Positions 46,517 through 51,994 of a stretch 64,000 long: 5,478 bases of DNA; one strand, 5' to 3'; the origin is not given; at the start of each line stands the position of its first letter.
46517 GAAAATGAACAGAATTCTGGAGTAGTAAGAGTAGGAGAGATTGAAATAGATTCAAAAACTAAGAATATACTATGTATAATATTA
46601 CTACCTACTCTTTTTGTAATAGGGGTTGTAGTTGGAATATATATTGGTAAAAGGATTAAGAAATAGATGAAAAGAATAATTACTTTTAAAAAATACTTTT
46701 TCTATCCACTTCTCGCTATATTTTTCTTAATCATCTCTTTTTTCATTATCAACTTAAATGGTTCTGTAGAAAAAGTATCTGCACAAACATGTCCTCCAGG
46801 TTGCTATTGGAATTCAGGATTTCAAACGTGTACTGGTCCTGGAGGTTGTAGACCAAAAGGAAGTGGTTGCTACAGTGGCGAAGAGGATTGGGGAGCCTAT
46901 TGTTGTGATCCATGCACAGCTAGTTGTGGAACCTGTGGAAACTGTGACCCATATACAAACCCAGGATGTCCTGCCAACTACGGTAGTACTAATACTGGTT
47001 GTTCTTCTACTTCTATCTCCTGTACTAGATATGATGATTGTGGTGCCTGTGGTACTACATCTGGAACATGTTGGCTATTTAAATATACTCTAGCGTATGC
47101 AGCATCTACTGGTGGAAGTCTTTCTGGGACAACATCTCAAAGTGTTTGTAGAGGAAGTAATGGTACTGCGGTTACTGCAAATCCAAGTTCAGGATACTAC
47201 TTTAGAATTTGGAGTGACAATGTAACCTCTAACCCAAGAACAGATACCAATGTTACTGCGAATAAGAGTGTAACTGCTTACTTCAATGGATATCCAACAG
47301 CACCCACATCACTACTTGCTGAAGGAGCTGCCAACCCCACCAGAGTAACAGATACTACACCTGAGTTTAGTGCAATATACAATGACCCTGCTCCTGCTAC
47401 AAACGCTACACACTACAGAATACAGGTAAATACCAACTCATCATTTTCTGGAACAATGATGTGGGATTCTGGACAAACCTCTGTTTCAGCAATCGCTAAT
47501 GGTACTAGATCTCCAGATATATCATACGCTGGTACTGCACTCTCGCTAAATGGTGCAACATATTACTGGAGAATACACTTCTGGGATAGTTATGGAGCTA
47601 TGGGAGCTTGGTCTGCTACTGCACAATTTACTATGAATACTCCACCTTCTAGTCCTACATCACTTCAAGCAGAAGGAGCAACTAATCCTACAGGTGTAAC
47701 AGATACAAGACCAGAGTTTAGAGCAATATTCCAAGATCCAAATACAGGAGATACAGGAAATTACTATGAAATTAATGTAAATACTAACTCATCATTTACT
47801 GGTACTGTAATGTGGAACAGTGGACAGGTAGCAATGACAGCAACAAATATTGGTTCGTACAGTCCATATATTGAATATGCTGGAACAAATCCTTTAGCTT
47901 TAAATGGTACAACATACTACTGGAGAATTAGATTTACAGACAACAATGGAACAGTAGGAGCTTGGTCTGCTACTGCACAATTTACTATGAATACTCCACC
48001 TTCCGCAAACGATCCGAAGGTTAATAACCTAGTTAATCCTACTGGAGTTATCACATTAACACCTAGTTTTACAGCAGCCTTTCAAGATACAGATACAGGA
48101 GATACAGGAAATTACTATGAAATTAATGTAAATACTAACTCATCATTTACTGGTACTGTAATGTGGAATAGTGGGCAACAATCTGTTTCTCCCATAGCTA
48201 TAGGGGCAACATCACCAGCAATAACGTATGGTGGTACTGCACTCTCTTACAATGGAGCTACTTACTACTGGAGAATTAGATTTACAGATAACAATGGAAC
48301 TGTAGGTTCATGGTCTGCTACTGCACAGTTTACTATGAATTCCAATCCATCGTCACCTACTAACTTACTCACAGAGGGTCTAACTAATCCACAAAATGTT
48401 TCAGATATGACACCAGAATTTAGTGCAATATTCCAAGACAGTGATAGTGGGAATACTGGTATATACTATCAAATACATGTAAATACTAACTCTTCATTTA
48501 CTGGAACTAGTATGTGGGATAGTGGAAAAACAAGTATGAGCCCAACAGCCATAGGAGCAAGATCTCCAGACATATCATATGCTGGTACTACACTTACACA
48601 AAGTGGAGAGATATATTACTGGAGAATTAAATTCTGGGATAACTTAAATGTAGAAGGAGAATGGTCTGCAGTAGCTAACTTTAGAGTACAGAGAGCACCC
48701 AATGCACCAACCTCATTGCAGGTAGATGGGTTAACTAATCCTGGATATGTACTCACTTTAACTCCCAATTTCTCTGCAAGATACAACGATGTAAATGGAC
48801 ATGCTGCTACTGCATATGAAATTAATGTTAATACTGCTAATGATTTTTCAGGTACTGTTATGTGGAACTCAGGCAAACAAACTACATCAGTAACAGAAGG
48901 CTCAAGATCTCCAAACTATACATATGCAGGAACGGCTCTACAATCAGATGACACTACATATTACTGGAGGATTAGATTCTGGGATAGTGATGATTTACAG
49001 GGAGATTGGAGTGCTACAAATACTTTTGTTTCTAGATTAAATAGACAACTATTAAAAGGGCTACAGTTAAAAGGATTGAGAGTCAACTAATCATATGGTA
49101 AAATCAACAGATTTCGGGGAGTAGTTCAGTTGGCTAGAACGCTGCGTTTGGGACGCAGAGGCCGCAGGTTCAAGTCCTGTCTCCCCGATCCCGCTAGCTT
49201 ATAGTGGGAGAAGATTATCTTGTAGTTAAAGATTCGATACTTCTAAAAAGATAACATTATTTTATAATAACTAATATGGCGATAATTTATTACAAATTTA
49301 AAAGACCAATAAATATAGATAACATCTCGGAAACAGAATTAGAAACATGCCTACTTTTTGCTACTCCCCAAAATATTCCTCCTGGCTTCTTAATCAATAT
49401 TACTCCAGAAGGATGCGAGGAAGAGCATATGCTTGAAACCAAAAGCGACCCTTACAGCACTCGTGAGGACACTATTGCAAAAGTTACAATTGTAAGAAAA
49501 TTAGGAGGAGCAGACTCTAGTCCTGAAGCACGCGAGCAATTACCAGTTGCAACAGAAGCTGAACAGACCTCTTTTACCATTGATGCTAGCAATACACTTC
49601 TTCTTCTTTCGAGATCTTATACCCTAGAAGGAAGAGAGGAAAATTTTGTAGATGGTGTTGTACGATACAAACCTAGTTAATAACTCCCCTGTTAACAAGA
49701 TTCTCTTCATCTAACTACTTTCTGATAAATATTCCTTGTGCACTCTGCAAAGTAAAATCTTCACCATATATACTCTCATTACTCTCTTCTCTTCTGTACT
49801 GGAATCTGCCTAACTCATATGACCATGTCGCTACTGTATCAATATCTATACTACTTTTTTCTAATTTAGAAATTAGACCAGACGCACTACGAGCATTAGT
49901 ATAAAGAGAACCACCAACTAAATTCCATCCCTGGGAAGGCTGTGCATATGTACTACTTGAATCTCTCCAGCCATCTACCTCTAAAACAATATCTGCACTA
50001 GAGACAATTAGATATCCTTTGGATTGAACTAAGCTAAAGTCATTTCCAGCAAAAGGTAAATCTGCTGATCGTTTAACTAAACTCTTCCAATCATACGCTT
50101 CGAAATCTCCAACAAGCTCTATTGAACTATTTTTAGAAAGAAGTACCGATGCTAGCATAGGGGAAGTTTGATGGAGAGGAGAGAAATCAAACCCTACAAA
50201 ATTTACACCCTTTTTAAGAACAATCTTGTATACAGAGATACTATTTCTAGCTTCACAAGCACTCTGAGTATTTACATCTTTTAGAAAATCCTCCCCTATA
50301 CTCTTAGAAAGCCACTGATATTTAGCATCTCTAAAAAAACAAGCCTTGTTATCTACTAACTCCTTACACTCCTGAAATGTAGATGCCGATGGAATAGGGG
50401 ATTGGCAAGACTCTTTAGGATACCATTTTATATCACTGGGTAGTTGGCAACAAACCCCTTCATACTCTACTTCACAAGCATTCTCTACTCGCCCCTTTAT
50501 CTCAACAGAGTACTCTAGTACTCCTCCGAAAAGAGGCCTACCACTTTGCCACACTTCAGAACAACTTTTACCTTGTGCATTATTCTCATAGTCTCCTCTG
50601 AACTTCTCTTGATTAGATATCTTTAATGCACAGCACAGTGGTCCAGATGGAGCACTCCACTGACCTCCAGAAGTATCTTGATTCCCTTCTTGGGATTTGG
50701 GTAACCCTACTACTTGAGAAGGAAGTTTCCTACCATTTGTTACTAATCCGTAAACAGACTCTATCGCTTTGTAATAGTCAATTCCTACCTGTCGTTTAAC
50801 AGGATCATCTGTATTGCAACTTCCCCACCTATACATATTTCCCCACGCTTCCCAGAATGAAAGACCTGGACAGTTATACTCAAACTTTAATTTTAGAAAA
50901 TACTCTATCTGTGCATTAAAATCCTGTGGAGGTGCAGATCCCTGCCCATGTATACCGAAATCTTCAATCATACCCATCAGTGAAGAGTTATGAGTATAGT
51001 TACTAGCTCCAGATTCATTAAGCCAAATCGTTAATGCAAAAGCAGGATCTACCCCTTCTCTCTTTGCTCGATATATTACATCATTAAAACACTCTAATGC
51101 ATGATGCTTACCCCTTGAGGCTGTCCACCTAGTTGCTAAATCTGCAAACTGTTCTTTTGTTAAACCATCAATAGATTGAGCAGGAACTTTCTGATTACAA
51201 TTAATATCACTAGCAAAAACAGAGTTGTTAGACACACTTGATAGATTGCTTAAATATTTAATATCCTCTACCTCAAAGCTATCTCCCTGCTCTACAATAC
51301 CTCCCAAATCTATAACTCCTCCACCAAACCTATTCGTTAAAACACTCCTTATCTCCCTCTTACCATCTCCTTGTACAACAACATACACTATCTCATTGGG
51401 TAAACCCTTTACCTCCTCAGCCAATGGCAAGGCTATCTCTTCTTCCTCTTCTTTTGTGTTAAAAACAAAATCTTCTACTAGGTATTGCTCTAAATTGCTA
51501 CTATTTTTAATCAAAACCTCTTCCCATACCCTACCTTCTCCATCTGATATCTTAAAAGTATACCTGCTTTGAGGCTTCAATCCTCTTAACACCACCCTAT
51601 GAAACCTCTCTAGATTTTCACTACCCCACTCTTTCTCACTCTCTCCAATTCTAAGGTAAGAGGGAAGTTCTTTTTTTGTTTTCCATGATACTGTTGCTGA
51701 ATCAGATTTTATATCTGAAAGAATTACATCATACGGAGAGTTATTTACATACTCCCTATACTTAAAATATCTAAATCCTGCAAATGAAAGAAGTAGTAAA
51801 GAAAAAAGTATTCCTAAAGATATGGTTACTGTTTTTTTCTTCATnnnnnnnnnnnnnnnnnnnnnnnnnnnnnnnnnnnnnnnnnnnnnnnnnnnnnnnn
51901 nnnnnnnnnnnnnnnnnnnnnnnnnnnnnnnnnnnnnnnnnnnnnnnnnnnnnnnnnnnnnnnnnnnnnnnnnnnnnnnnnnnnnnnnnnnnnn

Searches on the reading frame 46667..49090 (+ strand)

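Call 58: search_protein_families(library=pfam, proteins=[window:46667-49090:+], max_evalue=0.0001)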
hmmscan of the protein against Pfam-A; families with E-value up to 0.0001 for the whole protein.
window:46667-49090:+ (807 aa): 2 families
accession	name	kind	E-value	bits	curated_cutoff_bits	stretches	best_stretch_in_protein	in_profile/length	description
PF25788.1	Ig_Rha78A_N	-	1.6e-73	244.1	27.4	5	681-787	1-99/105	Rha78A-like, N-terminal immunoglobulin domain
PF18998.6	Flg_new_2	-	9e-09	35.6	23.6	1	140-207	1-70/73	Divergent InlB B-repeat domain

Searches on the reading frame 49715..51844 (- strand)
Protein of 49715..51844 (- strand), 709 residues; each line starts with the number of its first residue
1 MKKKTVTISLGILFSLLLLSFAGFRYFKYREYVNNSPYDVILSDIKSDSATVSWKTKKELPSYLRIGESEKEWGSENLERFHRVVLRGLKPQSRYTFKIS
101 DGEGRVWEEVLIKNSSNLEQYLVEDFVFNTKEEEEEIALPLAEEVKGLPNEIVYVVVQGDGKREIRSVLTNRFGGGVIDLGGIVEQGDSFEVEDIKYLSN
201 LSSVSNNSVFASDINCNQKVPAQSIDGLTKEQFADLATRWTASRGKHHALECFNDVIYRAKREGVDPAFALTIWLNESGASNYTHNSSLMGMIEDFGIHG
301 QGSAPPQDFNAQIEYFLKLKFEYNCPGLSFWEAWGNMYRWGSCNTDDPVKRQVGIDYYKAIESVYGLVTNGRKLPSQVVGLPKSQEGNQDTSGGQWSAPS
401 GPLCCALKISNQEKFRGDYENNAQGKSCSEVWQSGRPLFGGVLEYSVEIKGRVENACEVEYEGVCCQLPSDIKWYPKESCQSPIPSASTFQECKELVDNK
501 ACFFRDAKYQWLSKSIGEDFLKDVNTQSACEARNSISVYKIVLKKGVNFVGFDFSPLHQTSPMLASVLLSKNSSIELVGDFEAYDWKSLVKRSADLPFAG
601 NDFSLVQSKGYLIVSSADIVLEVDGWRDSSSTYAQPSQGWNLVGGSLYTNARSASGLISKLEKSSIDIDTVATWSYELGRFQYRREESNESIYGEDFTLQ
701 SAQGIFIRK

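Call 58: search_protein_families(library=pfam, proteins=[window:49715-51844:-], max_evalue=0.0001)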
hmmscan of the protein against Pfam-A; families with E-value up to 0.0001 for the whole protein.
window:49715-51844:- (709 aa): 1 family
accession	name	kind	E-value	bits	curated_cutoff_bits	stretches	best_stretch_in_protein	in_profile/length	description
PF16656.11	Pur_ac_phosph_N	-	2.3e-06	28.5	30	1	42-110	8-88/93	Purple acid Phosphatase, N-terminal domain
